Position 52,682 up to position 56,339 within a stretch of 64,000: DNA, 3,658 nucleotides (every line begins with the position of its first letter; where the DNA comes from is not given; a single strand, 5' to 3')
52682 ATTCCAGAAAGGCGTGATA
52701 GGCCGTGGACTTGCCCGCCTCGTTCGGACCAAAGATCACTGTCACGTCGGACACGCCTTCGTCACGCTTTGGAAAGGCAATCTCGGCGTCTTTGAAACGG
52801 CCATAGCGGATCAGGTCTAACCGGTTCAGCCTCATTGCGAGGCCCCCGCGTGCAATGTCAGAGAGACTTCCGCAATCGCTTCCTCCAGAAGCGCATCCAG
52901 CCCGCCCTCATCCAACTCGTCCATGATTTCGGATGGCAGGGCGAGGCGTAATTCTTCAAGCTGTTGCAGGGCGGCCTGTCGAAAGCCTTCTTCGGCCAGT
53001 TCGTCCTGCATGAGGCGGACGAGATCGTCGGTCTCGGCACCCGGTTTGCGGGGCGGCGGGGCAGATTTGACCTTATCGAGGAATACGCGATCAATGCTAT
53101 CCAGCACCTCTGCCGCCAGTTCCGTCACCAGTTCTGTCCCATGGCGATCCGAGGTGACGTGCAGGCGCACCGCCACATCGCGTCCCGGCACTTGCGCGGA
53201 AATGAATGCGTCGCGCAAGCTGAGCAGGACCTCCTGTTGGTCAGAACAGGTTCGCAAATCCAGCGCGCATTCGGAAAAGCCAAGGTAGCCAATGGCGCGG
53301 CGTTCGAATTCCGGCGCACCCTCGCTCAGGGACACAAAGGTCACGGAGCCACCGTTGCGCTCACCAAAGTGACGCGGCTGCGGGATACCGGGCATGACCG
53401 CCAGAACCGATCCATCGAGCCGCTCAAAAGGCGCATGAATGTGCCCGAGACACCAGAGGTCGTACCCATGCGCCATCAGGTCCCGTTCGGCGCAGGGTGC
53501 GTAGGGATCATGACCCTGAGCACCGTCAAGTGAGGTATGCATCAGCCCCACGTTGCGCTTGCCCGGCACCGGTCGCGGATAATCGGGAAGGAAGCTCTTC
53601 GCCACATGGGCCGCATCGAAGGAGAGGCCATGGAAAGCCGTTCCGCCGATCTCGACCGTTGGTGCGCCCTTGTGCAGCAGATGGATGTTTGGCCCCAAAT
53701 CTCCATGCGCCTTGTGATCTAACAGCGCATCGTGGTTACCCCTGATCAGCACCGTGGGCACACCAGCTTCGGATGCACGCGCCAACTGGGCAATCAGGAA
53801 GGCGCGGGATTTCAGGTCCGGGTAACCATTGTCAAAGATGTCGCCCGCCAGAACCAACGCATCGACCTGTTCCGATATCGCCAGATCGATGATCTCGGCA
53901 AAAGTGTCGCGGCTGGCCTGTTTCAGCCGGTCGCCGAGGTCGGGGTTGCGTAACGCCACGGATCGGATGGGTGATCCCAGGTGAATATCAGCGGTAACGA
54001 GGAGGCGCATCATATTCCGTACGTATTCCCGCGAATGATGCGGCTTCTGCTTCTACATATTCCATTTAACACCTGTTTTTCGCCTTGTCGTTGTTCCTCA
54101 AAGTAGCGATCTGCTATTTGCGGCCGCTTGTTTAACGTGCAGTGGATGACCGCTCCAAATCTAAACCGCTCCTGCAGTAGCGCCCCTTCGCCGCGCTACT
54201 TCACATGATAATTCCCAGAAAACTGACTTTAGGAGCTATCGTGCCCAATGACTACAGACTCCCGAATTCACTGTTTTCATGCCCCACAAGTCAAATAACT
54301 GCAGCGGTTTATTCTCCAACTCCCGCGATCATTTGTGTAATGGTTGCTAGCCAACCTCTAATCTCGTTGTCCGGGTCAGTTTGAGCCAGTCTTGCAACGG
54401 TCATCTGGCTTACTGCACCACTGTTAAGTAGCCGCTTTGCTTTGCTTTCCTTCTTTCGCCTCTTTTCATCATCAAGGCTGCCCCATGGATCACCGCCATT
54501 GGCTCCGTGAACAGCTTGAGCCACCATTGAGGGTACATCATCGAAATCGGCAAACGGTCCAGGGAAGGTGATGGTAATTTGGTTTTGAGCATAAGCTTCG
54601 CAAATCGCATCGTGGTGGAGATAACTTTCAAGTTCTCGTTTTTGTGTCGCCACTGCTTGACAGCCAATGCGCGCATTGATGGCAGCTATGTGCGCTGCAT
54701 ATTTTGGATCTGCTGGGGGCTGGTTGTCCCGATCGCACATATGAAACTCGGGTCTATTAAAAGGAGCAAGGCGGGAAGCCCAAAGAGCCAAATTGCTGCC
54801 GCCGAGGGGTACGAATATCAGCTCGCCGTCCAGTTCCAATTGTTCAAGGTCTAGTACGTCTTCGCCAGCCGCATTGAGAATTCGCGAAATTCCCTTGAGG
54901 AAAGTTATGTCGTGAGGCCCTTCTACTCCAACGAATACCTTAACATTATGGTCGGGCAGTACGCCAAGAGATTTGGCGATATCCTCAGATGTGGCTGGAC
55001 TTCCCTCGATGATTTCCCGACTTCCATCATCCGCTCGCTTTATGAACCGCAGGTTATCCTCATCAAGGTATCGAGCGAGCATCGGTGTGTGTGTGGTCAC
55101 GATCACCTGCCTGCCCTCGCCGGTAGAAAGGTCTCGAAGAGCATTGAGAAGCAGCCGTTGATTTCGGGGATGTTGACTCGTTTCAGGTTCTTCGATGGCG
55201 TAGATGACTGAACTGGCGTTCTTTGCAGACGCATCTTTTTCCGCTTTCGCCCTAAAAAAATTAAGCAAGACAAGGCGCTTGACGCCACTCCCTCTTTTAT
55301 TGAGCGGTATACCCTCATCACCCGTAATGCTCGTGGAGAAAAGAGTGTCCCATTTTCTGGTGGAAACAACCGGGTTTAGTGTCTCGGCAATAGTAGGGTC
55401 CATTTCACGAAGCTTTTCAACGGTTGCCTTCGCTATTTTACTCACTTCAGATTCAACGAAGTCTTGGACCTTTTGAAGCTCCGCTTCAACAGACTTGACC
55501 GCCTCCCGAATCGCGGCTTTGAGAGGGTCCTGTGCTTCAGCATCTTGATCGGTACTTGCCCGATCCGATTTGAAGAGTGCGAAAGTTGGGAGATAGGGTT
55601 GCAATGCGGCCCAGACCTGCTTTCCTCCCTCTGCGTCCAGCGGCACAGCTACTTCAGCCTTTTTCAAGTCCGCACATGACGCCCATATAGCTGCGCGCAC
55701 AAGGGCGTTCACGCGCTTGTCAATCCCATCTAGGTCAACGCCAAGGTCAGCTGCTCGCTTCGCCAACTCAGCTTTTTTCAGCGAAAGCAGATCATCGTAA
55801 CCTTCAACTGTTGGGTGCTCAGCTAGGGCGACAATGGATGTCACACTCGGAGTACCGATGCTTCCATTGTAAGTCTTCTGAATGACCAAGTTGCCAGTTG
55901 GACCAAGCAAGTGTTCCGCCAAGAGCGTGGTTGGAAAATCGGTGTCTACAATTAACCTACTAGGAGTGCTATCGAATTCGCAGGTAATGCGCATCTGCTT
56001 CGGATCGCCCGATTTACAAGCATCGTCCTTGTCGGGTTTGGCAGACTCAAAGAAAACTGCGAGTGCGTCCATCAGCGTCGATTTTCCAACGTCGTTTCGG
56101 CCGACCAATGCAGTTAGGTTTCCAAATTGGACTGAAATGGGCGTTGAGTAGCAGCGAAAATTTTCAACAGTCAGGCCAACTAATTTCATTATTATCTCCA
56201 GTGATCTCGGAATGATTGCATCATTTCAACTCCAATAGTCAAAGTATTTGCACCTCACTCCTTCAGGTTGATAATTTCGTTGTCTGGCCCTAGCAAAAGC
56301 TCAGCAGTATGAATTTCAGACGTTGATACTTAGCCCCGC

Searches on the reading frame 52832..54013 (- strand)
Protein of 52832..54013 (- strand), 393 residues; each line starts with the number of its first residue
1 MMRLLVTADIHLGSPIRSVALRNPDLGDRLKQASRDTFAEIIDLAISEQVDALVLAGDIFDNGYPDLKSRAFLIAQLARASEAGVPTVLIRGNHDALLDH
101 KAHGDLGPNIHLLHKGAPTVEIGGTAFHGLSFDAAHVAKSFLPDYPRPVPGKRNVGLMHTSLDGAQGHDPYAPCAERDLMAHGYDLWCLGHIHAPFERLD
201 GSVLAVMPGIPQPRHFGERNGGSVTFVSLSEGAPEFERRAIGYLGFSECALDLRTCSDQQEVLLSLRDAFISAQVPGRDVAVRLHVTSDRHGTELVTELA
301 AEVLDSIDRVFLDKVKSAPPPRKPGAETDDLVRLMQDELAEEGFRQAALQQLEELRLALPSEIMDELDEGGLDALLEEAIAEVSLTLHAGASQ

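Call 9: search_protein_families(library=ncbifam, proteins=[window:52832-54013:-], max_evalue=1e-15)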
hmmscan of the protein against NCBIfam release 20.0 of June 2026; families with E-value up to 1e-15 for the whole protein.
window:52832-54013:- (393 aa): 1 family
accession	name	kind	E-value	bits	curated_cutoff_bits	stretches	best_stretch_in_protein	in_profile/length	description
TIGR00619.1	sbcd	subfamily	4e-19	69.4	77.65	1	2-96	1-87/252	exonuclease subunit SbcD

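Call 82: search_protein_families(library=padloc, proteins=[window:52832-54013:-], max_evalue=0.00001)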
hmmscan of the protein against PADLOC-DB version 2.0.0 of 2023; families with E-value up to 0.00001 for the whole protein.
window:52832-54013:- (393 aa): 1 family
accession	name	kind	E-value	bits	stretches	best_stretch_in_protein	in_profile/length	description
PDLC04908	PDC-S10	-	5.7e-06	23.7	0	48-135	28-112/223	-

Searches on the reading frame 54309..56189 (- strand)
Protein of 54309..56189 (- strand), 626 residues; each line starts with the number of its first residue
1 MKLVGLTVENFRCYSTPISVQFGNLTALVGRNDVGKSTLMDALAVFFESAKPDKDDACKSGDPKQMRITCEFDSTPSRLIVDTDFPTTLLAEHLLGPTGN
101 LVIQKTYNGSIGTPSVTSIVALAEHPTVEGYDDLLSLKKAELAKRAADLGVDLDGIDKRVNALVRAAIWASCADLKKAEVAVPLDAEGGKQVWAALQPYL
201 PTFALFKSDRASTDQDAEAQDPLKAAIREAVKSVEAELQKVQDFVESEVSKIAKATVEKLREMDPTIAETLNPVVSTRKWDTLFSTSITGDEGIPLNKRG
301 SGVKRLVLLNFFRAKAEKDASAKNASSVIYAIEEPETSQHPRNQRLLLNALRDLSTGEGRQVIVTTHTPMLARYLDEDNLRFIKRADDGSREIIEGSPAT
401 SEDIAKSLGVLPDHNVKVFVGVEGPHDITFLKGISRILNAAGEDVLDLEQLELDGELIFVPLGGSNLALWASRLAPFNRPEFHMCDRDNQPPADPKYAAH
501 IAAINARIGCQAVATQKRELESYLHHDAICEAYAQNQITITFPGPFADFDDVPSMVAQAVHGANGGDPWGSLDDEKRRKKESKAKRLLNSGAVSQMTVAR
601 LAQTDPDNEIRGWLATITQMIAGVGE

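Call 9: search_protein_families(library=ncbifam, proteins=[window:54309-56189:-], max_evalue=1e-15)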
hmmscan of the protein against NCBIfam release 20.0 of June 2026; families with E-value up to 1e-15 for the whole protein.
window:54309-56189:- (626 aa): 0 families

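Call 82: search_protein_families(library=padloc, proteins=[window:54309-56189:-], max_evalue=0.00001)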
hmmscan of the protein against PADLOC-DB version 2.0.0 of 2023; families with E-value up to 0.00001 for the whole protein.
window:54309-56189:- (626 aa): 101 families (the best 25 are shown)
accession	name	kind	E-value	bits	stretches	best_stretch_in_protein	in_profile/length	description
PDLC02979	AriA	-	3.3e-54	183.1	1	1-371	1-372/373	-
PDLC02358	Old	-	3.1e-24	83.7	2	223-388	178-345/578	Old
PDLC04168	GajA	-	6.7e-20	69.3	1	213-524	178-462/570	-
PDLC04135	mad3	-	1e-19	69.3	1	2-396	1-351/374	mads_3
PDLC00086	GajA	-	1.8e-19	68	1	276-492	259-464/600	AAA ATPase domain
PDLC00071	GajA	-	1.6e-18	64.8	1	220-389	174-339/588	AAA ATPase domain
PDLC00067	GajA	-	2.9e-18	63.7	2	290-390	264-365/604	AAA ATPase domain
PDLC04178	HEC-01A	-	3.1e-18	64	2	325-407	287-367/399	-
PDLC00070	GajA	-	4.5e-18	63.2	2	225-379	191-344/596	AAA ATPase domain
PDLC04182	HEC-01A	-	1e-17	62.3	2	329-393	308-372/406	-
PDLC00091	GajA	-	1.1e-17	62.2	2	316-387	286-357/627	AAA ATPase domain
PDLC00062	GajA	-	1.5e-17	61.3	1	291-391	265-363/639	AAA ATPase domain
PDLC02980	AriA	-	1.7e-17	62.3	1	243-369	220-300/304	-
PDLC00066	GajA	-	2.7e-17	60.5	1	213-385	168-335/567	AAA ATPase domain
PDLC00069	GajA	-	3.4e-17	60.1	2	213-384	218-393/687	AAA ATPase domain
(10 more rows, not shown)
